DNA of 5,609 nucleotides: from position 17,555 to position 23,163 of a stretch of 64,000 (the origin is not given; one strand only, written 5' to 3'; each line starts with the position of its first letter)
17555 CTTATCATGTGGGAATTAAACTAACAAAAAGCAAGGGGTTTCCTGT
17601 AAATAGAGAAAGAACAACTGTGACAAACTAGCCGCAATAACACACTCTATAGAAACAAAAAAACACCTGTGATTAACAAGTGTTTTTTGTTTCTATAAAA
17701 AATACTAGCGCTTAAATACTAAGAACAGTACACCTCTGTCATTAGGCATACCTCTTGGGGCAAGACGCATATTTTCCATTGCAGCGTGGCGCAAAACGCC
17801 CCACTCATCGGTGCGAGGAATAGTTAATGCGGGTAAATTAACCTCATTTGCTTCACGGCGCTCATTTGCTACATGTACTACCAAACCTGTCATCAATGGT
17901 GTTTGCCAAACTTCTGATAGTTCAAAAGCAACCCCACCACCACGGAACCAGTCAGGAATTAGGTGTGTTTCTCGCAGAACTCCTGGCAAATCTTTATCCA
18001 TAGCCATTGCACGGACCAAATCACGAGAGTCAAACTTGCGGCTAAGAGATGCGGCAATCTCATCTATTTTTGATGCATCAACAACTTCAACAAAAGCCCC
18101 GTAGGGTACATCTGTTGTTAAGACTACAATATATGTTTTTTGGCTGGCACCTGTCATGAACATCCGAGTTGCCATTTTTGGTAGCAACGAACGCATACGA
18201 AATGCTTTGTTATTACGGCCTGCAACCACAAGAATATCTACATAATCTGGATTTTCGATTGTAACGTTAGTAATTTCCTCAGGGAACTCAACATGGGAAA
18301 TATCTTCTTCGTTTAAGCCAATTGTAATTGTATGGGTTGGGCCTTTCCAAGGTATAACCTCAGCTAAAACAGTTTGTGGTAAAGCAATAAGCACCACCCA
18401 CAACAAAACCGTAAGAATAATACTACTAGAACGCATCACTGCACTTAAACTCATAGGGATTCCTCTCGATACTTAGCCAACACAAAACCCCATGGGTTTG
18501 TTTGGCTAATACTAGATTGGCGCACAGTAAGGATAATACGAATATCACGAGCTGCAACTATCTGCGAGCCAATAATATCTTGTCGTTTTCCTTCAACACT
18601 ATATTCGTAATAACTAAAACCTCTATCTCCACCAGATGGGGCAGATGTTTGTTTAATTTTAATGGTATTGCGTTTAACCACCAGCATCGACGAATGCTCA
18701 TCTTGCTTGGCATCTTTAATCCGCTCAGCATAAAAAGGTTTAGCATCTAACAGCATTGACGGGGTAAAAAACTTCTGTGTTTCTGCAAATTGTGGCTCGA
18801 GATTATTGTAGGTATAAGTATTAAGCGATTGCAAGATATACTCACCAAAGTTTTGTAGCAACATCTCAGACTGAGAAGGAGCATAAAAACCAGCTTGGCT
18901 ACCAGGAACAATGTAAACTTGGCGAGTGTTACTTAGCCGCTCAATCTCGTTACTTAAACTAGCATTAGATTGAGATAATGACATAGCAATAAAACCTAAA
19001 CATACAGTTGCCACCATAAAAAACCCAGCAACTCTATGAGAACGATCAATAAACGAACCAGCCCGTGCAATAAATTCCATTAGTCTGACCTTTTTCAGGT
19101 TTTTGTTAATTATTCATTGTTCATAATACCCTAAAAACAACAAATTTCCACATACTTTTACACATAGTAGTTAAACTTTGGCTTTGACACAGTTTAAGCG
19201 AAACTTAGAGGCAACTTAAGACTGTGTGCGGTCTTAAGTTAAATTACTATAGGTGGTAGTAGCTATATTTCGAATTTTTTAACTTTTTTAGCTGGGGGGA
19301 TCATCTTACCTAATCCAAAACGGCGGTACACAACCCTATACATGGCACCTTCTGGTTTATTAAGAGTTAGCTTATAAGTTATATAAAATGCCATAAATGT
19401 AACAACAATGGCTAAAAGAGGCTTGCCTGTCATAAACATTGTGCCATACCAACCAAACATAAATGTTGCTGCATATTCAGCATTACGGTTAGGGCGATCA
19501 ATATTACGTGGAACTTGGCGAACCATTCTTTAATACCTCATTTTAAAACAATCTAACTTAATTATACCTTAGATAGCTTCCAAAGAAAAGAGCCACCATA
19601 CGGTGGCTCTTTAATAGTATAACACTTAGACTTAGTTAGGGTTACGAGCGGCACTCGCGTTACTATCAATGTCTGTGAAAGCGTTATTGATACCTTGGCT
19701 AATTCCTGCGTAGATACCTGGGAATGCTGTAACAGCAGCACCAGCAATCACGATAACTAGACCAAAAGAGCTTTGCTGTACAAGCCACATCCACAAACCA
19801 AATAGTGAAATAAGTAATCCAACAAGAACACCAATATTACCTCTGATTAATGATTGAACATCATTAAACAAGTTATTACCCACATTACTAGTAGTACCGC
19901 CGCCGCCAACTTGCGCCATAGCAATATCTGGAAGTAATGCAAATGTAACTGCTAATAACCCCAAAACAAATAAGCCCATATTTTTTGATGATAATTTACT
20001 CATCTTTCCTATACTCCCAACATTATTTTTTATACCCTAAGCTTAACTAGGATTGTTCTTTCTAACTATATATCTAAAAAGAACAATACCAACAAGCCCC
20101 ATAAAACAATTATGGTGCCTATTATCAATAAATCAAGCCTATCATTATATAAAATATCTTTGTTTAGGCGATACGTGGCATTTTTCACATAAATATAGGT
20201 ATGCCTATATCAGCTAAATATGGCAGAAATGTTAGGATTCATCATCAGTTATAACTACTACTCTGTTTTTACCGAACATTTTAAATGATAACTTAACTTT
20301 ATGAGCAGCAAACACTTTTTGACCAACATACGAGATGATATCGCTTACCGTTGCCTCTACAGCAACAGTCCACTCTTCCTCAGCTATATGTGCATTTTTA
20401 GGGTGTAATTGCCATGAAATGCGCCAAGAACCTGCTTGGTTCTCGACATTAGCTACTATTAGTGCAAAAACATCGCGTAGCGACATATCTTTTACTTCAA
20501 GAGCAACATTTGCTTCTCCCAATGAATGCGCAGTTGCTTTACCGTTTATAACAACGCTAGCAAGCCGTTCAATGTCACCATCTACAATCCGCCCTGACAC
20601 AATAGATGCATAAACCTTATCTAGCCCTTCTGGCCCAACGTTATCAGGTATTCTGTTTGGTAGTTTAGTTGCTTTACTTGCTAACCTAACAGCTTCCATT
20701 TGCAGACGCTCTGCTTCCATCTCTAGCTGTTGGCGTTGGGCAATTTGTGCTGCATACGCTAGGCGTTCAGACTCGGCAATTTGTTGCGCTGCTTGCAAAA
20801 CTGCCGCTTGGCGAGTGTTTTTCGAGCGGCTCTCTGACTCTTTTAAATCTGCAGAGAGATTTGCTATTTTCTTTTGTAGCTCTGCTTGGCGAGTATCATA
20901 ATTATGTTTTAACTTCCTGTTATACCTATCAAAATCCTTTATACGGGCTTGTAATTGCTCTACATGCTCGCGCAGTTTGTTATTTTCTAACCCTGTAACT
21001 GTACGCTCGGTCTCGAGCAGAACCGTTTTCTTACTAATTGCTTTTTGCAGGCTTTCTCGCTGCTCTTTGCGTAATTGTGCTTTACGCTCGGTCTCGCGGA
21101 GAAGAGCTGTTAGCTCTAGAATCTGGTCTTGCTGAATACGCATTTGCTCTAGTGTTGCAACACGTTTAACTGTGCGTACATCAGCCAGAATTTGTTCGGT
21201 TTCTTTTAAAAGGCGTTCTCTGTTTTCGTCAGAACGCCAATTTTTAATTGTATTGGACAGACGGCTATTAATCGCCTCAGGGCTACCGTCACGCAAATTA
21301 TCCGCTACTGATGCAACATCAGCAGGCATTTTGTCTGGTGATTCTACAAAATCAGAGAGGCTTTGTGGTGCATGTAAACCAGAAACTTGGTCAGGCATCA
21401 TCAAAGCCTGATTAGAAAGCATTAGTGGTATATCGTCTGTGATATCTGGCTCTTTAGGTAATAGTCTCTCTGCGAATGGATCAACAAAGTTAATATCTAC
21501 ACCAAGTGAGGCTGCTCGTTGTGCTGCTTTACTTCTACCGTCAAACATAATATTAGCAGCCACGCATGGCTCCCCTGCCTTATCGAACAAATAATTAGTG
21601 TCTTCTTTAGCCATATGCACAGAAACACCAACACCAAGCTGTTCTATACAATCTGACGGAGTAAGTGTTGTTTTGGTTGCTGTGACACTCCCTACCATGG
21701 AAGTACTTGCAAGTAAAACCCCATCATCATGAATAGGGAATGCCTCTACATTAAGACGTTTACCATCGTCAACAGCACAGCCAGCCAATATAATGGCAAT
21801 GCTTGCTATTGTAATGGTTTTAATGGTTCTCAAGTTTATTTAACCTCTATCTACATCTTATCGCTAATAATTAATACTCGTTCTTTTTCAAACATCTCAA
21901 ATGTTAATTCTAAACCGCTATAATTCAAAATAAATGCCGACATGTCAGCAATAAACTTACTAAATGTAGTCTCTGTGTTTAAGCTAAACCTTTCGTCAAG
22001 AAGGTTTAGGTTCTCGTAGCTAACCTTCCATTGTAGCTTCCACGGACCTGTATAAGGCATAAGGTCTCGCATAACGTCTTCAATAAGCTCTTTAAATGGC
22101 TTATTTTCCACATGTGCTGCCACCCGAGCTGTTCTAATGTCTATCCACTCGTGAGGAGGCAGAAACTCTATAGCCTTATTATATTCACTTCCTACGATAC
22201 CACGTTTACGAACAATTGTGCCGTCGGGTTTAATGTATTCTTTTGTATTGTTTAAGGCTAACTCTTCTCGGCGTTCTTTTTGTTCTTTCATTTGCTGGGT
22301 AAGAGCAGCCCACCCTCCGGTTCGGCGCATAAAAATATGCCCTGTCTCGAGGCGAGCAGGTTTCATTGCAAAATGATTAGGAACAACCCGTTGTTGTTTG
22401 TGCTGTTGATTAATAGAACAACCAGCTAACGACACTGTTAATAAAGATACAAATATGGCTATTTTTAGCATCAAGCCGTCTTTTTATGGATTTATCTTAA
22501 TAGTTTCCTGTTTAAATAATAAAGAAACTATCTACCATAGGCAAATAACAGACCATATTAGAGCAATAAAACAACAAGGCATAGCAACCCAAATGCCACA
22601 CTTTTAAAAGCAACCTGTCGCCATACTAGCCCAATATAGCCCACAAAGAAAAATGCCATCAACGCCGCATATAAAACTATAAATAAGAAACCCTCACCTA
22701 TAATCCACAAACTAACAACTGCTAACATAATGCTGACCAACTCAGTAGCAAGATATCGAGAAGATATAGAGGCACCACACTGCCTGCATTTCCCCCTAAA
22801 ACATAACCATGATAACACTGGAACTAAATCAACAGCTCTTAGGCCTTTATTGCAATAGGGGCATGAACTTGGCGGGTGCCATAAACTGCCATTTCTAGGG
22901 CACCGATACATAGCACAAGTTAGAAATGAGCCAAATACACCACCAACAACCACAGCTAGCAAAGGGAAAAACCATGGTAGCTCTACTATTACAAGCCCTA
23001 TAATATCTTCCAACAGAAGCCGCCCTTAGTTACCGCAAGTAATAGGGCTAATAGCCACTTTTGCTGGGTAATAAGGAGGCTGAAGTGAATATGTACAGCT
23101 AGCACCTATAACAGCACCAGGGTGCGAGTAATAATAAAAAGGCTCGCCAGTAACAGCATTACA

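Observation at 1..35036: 35-kb co-directional block joining an R64-like type IVb pilus cluster to an F-like (MPF-F) conjugative T4SS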

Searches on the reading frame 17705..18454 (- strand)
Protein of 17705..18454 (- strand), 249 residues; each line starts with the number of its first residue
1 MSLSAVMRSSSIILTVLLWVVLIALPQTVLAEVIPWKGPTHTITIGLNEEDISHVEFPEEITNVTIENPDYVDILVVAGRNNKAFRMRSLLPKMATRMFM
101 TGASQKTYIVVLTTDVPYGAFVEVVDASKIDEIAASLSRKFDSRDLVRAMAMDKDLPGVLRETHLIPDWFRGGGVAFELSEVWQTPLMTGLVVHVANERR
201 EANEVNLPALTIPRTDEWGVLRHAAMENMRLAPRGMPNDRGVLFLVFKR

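Call 3: search_protein_families(library=pfam, proteins=[window:17705-18454:-], max_evalue=0.01)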
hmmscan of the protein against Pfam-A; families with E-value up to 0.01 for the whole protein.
window:17705-18454:- (249 aa): 0 families

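Call 6: search_protein_families(library=ncbifam, proteins=[window:17705-18454:-], max_evalue=0.01)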
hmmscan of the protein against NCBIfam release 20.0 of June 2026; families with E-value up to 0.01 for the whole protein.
window:17705-18454:- (249 aa): 0 families

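Call 52: search_protein_families(library=pfam, proteins=[window:17705-18454:-], max_evalue=10)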
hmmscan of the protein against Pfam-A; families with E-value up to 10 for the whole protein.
window:17705-18454:- (249 aa): 2 families
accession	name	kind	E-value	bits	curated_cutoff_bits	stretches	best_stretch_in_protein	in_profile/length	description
PF21735.3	RtxA_C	-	0.029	14.8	30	1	73-85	6-18/18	C-terminal repeat from RTX toxins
PF13629.12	T2SS-T3SS_pil_N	-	0.04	14.1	23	1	48-80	8-40/72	Pilus formation protein N terminal region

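Call 92: search_dna_similar(query=window:17705-18454:-, collection=plasmids, mode=protein, max_rows=25, max_evalue=0.01)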
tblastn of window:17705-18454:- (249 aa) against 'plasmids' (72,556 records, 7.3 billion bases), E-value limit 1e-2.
No match.

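Call 108: search_solved_structures(query=A7, max_evalue=10)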
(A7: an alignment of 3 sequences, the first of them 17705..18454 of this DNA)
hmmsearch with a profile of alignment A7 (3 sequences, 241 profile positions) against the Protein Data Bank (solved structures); distinct sequences matched with E-value up to 10: 5.
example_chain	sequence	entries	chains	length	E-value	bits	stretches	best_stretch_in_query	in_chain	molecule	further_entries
7jil_z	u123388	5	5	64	0.45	13.1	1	113-146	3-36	30S ribosomal protein S21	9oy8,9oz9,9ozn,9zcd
3g75_A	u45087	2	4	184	0.78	12.3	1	135-199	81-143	DNA gyrase subunit B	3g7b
4p8o_A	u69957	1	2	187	0.81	12.2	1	135-199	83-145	DNA gyrase subunit B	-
5z9p_A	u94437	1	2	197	0.92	12.1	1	135-199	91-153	DNA gyrase subunit B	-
3ttz_A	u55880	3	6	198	0.93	12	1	135-199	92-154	DNA gyrase subunit B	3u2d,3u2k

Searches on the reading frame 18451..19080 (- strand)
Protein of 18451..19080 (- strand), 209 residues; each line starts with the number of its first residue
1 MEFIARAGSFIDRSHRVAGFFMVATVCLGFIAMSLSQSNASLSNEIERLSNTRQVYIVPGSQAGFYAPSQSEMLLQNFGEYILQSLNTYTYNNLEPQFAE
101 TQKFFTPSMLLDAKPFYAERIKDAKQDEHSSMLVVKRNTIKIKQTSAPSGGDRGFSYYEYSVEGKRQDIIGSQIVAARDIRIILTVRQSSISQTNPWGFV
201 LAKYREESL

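Call 4: search_protein_families(library=pfam, proteins=[window:18451-19080:-], max_evalue=0.01)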
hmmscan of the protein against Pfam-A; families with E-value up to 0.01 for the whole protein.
window:18451-19080:- (209 aa): 1 family
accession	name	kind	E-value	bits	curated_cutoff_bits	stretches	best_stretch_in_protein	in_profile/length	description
PF05309.16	TraE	-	0.00021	21.2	24.8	1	38-145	30-140/182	TraE protein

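Call 7: search_protein_families(library=ncbifam, proteins=[window:18451-19080:-], max_evalue=0.01)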
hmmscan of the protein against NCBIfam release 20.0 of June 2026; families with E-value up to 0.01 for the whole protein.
window:18451-19080:- (209 aa): 1 family
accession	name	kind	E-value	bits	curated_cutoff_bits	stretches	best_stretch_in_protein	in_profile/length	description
TIGR02761.1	TraE_TIGR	equivalog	0.00042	20.2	109.05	1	27-146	24-141/181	type IV conjugative transfer system protein TraE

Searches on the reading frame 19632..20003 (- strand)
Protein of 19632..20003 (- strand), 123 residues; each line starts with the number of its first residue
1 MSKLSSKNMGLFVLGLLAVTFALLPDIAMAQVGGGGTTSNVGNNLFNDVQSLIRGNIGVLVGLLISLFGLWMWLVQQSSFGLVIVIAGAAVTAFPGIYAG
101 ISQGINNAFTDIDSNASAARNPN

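Call 4: search_protein_families(library=pfam, proteins=[window:19632-20003:-], max_evalue=0.01)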
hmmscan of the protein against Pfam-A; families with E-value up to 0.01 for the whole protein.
window:19632-20003:- (123 aa): 1 family
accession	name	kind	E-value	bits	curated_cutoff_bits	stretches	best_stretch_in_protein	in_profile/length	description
PF04956.18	TrbC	-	4.7e-05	24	27.9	1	1-94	1-89/98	TrbC/VIRB2 pilin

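Call 7: search_protein_families(library=ncbifam, proteins=[window:19632-20003:-], max_evalue=0.01)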
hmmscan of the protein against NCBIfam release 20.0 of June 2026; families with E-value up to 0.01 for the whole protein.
window:19632-20003:- (123 aa): 0 families

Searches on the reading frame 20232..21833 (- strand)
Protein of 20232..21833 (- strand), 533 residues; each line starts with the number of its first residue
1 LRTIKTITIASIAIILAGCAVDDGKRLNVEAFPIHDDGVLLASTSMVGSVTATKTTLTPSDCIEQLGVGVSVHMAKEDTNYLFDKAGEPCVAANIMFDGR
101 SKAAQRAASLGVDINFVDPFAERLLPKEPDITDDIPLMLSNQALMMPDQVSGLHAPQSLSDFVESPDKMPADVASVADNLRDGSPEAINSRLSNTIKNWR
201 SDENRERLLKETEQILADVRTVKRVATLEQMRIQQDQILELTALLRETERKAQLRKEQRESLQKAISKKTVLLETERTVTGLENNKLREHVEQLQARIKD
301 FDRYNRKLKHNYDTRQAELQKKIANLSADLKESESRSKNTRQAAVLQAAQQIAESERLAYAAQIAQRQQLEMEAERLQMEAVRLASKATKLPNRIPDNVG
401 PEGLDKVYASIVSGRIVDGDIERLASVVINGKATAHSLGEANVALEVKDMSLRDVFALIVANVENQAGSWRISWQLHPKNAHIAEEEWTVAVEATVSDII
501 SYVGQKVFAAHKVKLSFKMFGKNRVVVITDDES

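Call 4: search_protein_families(library=pfam, proteins=[window:20232-21833:-], max_evalue=0.01)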
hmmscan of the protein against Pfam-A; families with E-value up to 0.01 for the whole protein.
window:20232-21833:- (533 aa): 0 families

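Call 7: search_protein_families(library=ncbifam, proteins=[window:20232-21833:-], max_evalue=0.01)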
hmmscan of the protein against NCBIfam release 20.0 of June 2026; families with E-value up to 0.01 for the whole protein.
window:20232-21833:- (533 aa): 0 families

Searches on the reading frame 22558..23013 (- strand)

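Call 4: search_protein_families(library=pfam, proteins=[window:22558-23013:-], max_evalue=0.01)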
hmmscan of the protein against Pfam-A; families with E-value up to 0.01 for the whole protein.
window:22558-23013:- (151 aa): 1 family
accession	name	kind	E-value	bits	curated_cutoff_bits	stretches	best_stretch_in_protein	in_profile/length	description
PF06750.18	A24_N_bact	-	9.8e-28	96.5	23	1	22-103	1-82/84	Bacterial Peptidase A24 N-terminal domain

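Call 7: search_protein_families(library=ncbifam, proteins=[window:22558-23013:-], max_evalue=0.01)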
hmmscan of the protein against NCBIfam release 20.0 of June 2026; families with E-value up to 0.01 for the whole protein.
window:22558-23013:- (151 aa): 0 families
